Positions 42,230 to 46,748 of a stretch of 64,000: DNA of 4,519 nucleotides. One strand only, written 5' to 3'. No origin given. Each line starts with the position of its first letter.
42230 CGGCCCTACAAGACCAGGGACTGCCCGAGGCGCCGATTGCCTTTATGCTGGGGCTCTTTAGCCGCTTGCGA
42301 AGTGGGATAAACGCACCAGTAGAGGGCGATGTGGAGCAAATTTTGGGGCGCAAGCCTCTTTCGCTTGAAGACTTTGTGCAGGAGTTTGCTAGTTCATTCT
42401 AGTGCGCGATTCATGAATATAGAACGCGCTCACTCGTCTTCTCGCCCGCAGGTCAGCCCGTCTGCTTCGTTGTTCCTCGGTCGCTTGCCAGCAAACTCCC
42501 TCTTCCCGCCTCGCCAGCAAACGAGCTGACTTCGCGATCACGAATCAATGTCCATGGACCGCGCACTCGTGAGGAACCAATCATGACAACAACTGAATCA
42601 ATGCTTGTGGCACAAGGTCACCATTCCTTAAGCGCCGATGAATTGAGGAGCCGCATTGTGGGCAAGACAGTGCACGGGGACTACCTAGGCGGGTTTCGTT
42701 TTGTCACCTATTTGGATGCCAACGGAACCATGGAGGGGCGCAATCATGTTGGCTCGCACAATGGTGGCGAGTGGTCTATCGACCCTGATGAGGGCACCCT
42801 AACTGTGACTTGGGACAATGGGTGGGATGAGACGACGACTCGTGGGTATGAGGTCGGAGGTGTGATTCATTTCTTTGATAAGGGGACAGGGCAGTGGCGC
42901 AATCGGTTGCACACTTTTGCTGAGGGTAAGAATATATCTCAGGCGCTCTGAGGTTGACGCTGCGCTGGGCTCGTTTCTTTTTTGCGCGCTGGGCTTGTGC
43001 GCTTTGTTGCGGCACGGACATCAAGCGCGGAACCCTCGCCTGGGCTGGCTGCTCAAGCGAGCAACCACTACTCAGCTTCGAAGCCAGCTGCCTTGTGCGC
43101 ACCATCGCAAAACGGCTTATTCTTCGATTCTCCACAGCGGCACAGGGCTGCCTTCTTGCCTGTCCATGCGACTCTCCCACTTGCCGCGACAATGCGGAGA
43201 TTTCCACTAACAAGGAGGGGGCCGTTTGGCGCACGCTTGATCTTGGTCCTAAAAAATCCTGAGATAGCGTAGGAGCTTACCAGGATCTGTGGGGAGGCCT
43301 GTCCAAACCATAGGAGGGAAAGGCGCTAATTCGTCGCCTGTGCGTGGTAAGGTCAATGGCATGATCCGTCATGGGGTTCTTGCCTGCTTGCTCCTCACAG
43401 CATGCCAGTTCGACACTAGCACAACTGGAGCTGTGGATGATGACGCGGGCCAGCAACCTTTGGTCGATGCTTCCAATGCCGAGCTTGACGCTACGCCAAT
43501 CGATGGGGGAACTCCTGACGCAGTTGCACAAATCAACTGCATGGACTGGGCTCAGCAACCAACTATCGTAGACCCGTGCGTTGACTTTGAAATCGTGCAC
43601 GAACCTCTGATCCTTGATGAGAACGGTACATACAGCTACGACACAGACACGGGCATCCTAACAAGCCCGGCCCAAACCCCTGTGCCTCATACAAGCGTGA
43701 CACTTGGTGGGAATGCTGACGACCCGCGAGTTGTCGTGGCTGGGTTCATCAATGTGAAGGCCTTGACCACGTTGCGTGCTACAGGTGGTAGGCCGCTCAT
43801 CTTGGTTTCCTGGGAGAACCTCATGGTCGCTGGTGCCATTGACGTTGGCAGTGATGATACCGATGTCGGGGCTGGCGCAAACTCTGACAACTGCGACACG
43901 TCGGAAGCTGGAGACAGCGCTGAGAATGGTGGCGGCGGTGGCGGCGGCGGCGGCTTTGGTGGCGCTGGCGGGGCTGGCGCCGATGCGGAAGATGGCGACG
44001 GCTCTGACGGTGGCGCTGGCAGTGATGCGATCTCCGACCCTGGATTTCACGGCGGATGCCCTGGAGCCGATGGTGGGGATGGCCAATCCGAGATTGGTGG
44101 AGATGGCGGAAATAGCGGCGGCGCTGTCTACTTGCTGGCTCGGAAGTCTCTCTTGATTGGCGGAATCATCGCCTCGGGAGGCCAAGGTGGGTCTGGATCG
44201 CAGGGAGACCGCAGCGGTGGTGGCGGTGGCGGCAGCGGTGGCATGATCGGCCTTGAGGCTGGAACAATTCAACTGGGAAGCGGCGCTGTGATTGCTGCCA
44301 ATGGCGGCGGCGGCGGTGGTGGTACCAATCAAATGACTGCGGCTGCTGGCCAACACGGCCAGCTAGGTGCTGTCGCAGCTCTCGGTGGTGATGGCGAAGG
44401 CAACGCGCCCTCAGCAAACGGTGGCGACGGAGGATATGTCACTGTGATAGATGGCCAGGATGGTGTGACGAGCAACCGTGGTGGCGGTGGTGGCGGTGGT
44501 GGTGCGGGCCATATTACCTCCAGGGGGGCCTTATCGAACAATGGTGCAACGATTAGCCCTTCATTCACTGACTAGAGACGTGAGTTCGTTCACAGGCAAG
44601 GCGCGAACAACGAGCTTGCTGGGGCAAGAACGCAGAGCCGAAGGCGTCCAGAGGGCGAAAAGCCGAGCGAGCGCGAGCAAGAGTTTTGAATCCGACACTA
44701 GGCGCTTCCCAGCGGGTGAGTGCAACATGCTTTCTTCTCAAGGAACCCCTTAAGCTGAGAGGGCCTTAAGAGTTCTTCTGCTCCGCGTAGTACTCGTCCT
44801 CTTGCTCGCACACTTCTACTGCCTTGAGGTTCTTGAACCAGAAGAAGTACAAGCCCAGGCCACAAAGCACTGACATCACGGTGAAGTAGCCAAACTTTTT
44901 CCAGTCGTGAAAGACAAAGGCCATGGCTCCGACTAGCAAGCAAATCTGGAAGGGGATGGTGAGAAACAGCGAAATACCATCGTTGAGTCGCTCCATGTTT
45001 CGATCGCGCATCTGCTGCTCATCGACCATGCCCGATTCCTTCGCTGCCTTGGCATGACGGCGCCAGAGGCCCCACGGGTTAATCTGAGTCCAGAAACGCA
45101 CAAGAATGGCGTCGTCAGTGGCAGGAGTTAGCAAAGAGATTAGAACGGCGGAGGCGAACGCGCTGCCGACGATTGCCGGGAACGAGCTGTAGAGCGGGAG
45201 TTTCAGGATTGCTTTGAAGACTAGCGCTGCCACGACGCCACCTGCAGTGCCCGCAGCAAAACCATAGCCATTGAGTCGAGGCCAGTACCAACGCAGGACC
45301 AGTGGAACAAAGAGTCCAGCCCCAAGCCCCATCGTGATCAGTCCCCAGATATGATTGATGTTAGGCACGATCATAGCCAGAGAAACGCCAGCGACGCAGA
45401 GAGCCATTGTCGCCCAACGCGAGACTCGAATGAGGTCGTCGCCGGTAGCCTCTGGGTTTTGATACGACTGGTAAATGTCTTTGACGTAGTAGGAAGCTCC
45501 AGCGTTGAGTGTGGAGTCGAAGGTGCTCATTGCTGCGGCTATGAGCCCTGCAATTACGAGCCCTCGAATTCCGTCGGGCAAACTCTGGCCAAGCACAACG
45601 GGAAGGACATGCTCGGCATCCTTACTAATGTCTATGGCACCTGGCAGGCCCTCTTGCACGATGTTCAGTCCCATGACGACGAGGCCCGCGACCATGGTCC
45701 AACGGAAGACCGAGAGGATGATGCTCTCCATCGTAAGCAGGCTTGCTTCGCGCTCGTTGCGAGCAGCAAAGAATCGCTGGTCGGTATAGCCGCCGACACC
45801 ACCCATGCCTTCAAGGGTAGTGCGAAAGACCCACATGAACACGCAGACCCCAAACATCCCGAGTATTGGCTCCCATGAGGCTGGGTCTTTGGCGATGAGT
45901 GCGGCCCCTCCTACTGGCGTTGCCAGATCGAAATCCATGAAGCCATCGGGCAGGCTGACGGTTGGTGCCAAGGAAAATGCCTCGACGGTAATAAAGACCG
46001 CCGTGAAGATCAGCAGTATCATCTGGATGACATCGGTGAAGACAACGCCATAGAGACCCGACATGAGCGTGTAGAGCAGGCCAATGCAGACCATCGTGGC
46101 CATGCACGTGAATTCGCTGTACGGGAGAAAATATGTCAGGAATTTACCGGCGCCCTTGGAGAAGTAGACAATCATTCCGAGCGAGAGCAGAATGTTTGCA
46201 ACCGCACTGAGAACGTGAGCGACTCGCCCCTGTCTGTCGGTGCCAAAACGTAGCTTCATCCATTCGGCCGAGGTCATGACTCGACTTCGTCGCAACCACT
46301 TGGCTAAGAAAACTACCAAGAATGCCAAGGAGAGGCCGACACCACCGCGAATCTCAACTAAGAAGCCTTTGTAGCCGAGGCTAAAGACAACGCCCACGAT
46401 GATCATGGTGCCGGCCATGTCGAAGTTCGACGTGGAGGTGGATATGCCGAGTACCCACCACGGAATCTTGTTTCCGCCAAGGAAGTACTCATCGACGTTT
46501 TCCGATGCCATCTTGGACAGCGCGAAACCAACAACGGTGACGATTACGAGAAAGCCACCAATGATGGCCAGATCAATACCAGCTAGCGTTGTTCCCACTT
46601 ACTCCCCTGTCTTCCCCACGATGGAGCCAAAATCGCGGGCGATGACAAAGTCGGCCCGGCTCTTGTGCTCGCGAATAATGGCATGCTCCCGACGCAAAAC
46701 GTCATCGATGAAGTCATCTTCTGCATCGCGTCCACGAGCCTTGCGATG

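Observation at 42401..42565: Family of MITE/REP-like intergenic elements at seven or more loci in 64 kb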

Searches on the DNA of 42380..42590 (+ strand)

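Call 73: search_dna_similar(query=window:42399-42569:+, collection=plasmids, mode=distant, max_evalue=0.01, max_rows=10)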
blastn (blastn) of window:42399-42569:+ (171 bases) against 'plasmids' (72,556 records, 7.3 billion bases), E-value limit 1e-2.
No match.

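Call 75: search_rna_families(source=window, start=42380, end=42590, threshold=evalue, max_evalue=1)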
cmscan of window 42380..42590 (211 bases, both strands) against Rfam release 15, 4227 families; matches with E-value up to 1: 1.
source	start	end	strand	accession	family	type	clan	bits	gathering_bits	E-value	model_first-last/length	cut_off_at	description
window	42536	42586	-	RF02292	TtnuCD16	Gene; snRNA; snoRNA; CD-box;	-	14.7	75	0.87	1-58/58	no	Tetrahymena snoRNA TtnuCD16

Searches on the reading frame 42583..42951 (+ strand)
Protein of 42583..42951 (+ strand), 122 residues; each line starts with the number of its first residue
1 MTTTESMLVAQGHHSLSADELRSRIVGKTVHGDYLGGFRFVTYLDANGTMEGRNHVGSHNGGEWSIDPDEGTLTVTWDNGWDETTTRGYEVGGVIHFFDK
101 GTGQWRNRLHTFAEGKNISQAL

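Call 10: search_protein_families(library=pfam, proteins=[window:42583-42951:+], max_evalue=0.001)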
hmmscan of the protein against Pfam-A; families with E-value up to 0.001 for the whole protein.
window:42583-42951:+ (122 aa): 0 families

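Call 12: find_encoding_contigs(protein=window:42583-42951:+, flank=10000, max_places=6)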
Protein window:42583-42951:+ (122 aa): 2 contigs read that carry it; 2 places shown.
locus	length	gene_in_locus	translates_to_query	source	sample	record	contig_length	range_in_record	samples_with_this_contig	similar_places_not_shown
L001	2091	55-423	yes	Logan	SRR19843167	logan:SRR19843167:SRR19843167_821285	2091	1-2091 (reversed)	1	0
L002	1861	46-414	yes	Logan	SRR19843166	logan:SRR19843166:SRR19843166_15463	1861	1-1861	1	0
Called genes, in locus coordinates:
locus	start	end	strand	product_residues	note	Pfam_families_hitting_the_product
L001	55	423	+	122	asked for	-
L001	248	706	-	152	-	-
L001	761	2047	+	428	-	-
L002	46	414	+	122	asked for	-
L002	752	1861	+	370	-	?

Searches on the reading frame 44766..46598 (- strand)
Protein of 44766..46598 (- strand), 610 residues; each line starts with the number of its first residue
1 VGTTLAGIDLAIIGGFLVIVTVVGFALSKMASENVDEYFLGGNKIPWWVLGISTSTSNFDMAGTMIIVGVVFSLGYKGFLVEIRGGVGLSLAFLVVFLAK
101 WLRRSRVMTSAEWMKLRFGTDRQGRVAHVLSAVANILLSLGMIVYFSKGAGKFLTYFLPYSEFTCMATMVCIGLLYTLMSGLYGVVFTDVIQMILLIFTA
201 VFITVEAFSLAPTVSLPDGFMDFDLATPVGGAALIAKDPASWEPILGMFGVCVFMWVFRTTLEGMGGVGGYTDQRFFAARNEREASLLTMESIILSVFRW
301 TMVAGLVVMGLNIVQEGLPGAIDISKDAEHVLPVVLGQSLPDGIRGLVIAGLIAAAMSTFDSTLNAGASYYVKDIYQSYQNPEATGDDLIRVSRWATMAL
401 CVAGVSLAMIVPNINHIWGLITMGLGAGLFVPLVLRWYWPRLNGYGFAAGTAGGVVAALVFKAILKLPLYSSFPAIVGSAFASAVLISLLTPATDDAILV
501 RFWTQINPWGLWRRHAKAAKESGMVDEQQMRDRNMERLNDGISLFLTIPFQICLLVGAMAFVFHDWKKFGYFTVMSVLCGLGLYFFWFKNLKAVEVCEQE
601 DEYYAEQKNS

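Call 10: search_protein_families(library=pfam, proteins=[window:44766-46598:-], max_evalue=0.001)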
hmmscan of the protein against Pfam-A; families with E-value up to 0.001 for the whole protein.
window:44766-46598:- (610 aa): 1 family
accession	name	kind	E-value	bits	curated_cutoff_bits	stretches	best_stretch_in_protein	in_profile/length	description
PF00474.23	SSF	-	4.4e-35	121.8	22.8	1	38-451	1-403/406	Sodium:solute symporter family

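Call 51: find_homologous_proteins(query=window:44766-46598:-, max_evalue=1e-100)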
Query window:44766-46598:- (610 aa): 938 proteins with E <= 1e-100 among 8000 candidates; the best 120 are listed.
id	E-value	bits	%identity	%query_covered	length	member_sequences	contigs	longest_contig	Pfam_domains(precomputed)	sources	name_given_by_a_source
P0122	0.0e+0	1360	100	100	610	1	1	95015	PF00474.24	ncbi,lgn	-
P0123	0.0e+0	1203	86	100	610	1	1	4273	PF00474.24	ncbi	-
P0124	0.0e+0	1203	88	99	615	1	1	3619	PF00474.24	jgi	-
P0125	0.0e+0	1186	86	99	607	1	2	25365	PF00474.24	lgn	-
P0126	0.0e+0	1098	78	100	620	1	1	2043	PF00474.24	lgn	-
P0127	0.0e+0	1080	77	100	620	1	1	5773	PF00474.24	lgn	-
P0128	0.0e+0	1049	77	99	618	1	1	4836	PF00474.24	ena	-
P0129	0.0e+0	1033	76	99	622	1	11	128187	PF00474.24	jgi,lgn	jgi:Na+/proline symporter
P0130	0.0e+0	1022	75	99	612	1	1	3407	PF00474.24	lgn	-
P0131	0.0e+0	1019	75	99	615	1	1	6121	PF00474.24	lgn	-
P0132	0.0e+0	1012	74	99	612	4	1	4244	PF00474.24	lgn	-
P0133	1.6e-296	1003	74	99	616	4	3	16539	PF00474.24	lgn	-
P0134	3.8e-287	972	70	99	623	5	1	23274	PF00474.24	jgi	-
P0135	5.4e-286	968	70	99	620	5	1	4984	PF00474.24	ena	-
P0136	1.4e-285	967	71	99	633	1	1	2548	PF00474.24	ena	-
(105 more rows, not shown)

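Call 52: find_encoding_contigs(protein=P0125, flank=10000, max_places=4)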
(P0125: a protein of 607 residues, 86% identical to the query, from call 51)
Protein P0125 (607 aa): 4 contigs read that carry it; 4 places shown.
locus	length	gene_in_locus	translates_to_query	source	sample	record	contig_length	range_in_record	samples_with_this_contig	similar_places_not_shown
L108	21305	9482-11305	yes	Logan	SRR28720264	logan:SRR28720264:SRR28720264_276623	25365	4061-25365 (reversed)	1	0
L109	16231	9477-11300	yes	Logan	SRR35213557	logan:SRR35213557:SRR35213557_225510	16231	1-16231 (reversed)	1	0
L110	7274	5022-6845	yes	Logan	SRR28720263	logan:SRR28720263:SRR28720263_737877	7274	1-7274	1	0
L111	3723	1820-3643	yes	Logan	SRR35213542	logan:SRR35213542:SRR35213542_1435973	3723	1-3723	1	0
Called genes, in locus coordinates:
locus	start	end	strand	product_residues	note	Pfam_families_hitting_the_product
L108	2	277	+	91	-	?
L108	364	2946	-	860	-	PF03993:DUF349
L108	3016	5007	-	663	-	PF01642:MM_CoA_mutase, PF02310:B12-binding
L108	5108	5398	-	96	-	-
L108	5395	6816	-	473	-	PF02696:SelO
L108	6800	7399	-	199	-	PF04525:LOR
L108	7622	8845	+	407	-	PF06202:GDE_C (faint), PF12899:Glyco_hydro_100 (faint)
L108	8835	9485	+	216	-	PF00485:PRK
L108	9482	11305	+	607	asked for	PF00474:SSF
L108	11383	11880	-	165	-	-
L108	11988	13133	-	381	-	-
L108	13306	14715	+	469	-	PF01841:Transglut_core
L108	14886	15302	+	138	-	PF01451:LMWPc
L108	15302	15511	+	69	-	-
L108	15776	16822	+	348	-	PF21088:MS_channel_1st (weak), PF00924:MS_channel_2nd, PF21082:MS_channel_3rd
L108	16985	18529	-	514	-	PF02310:B12-binding, PF04055:Radical_SAM, PF13311:DUF4080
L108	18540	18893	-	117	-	-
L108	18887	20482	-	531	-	PF00106:adh_short, PF13561:adh_short_C2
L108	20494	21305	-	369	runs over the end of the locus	PF01926:MMR_HSR1, PF02421:FeoB_N, PF06071:YchF-GTPase_C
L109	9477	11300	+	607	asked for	PF00474:SSF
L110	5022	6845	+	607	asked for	PF00474:SSF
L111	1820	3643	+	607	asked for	PF00474:SSF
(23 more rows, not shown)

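Call 54: find_encoding_contigs(protein=P0122, flank=10000, max_places=6)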
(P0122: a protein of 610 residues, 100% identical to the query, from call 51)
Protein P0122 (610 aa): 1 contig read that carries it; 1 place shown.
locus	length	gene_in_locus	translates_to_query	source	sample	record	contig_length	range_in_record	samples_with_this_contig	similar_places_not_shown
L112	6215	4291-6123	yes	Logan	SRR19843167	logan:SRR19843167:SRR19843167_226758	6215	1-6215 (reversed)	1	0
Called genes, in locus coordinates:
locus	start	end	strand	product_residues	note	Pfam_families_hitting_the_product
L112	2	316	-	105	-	?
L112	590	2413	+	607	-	PF19291:TREH_N, PF00723:Glyco_hydro_15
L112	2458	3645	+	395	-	PF12899:Glyco_hydro_100 (faint)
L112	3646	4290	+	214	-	PF00485:PRK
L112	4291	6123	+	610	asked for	PF00474:SSF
